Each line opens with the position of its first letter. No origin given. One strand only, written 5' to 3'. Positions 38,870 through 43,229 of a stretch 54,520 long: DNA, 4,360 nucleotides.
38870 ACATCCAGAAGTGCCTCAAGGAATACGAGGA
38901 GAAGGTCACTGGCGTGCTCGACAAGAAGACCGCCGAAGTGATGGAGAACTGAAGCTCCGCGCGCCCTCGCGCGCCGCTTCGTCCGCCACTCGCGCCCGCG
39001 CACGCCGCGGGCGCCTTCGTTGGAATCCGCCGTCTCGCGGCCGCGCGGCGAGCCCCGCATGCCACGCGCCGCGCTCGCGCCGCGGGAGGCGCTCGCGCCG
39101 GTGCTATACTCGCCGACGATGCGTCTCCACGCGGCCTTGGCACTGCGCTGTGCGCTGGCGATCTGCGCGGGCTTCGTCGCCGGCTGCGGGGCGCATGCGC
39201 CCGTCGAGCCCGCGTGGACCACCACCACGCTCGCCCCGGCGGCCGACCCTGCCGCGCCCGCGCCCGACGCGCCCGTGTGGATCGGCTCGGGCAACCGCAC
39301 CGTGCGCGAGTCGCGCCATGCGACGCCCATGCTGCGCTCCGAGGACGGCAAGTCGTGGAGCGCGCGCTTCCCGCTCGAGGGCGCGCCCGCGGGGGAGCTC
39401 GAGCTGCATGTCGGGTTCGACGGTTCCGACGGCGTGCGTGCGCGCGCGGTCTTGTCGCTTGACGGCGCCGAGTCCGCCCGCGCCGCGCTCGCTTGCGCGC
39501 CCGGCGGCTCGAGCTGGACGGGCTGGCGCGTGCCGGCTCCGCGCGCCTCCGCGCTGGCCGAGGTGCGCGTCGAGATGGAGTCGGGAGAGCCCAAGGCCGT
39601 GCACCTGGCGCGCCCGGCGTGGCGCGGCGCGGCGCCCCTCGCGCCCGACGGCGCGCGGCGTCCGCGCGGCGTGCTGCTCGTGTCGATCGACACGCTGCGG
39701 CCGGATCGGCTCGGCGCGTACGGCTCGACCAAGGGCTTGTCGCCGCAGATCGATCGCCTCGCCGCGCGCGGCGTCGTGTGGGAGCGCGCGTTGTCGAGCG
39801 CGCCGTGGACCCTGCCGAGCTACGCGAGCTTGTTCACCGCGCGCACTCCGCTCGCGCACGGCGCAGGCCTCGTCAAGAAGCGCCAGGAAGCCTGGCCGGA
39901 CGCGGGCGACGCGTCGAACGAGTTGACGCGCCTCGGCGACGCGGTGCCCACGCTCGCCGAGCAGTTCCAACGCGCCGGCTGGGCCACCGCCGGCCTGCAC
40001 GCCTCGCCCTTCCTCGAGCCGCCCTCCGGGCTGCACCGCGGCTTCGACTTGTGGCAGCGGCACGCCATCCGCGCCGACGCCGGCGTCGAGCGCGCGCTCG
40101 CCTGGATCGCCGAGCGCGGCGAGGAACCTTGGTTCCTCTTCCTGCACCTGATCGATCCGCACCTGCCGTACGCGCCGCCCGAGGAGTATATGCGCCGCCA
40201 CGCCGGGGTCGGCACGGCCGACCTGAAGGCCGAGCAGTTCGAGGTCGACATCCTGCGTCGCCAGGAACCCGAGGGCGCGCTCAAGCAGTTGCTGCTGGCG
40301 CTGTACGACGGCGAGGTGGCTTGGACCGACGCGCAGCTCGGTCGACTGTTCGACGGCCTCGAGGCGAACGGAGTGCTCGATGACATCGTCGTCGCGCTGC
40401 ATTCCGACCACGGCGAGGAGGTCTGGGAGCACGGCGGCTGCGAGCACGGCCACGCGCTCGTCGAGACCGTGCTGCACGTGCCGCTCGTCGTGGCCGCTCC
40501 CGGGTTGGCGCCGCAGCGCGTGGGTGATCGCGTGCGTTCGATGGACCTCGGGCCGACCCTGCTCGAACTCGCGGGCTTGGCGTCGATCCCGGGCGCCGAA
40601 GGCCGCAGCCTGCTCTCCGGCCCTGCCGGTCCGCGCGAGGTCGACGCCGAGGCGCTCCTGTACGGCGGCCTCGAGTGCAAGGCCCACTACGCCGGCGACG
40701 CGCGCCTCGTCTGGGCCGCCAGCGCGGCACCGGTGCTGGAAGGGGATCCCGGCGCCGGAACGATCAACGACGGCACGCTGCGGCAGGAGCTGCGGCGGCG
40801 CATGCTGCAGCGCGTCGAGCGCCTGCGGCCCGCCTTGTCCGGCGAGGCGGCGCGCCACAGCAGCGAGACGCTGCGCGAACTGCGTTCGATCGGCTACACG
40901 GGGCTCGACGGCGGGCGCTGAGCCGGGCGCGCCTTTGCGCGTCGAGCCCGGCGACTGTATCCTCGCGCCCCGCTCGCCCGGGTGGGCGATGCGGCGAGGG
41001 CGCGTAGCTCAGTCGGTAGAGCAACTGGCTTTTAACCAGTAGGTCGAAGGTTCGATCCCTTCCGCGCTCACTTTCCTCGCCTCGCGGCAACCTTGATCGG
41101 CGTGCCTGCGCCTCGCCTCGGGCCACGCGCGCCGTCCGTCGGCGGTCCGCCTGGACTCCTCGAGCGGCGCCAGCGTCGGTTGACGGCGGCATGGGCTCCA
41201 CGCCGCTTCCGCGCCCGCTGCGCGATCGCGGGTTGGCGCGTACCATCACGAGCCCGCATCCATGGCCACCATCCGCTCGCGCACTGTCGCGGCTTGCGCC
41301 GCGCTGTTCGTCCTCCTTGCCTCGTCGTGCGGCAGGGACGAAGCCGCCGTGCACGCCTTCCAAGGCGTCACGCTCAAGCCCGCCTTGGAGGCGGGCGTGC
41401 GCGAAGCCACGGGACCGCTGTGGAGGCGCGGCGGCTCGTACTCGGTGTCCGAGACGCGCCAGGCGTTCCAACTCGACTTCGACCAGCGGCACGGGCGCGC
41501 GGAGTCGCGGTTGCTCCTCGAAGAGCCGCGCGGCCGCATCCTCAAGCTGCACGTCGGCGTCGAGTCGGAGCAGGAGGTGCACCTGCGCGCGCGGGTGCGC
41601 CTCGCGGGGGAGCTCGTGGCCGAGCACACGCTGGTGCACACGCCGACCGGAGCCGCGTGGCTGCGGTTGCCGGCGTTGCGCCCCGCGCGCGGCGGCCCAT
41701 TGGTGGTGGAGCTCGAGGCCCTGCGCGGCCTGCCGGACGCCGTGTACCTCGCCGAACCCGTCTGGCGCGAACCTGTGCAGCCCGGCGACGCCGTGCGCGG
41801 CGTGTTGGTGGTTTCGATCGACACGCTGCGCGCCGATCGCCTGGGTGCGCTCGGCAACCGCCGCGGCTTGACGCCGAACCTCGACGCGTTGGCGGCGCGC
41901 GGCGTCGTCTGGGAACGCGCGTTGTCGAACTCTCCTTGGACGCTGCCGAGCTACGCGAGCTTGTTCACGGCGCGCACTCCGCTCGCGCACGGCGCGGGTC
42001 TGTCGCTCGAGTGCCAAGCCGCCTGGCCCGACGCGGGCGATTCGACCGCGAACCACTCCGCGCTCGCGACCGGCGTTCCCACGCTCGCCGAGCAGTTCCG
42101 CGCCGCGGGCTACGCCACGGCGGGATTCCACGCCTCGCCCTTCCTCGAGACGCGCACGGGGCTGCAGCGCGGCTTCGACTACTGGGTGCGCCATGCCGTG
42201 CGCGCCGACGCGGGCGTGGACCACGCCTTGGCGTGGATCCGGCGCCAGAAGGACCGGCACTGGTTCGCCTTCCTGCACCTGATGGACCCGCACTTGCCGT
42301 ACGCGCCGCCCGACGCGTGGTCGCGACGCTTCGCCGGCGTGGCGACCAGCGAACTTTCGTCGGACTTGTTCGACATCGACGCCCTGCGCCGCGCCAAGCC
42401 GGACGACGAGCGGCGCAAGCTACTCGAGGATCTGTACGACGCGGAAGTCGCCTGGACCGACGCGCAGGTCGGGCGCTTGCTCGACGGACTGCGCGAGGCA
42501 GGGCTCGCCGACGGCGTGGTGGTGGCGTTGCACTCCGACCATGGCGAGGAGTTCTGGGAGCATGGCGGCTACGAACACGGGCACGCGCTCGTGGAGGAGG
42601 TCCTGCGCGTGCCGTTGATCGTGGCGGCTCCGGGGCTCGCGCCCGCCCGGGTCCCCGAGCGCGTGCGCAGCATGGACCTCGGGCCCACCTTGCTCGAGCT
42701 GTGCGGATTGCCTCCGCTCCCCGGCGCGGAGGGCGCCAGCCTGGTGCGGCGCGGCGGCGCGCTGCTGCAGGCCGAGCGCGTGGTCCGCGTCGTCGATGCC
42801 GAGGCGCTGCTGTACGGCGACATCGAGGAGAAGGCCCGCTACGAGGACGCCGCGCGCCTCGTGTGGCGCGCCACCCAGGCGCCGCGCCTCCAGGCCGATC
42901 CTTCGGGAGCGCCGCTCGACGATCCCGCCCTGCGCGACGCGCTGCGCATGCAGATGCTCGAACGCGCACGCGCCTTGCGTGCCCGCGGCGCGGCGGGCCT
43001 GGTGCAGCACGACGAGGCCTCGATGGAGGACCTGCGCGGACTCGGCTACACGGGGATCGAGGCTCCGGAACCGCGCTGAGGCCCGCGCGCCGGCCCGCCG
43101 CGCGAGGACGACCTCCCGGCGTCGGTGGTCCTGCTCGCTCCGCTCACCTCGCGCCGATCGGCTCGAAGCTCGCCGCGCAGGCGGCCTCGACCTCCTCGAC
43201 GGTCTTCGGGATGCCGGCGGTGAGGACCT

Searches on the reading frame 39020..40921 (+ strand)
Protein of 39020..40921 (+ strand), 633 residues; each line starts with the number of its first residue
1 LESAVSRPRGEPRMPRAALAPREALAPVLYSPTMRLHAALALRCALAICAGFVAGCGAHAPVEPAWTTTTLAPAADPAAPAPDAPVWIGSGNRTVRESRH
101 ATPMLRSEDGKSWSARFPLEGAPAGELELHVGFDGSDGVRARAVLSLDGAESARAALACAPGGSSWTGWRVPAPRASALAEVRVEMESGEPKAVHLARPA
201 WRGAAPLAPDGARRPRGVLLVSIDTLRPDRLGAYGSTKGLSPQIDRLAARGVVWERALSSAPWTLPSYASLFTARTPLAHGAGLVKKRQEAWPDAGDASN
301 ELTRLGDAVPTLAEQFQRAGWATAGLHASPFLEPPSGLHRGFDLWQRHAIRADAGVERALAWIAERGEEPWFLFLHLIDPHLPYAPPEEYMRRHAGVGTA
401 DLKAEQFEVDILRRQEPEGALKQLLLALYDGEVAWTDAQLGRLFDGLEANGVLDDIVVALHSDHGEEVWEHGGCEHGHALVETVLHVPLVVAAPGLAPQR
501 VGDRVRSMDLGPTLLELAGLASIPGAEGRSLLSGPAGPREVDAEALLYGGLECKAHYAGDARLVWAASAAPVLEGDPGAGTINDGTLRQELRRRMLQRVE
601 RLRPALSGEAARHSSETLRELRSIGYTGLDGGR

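Call 48: search_protein_families(library=pfam, proteins=[window:39020-40921:+], max_evalue=0.001)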
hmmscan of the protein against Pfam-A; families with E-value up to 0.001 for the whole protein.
window:39020-40921:+ (633 aa): 2 families
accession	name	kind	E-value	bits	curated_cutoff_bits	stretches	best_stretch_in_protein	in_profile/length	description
PF00884.28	Sulfatase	-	3.1e-37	128.9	25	1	218-519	3-300/301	Sulfatase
PF01663.27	Phosphodiest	-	5e-09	36.6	23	1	218-281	1-61/342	Type I phosphodiesterase / nucleotide pyrophosphatase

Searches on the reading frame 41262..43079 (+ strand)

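Call 48: search_protein_families(library=pfam, proteins=[window:41262-43079:+], max_evalue=0.001)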
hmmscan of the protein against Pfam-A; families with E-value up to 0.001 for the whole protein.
window:41262-43079:+ (605 aa): 2 families
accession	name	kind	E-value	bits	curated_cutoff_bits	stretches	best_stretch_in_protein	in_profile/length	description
PF00884.28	Sulfatase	-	2.3e-39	135.9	25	1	181-482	3-300/301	Sulfatase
PF01663.27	Phosphodiest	-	2.7e-11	44.1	23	1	181-244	1-61/342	Type I phosphodiesterase / nucleotide pyrophosphatase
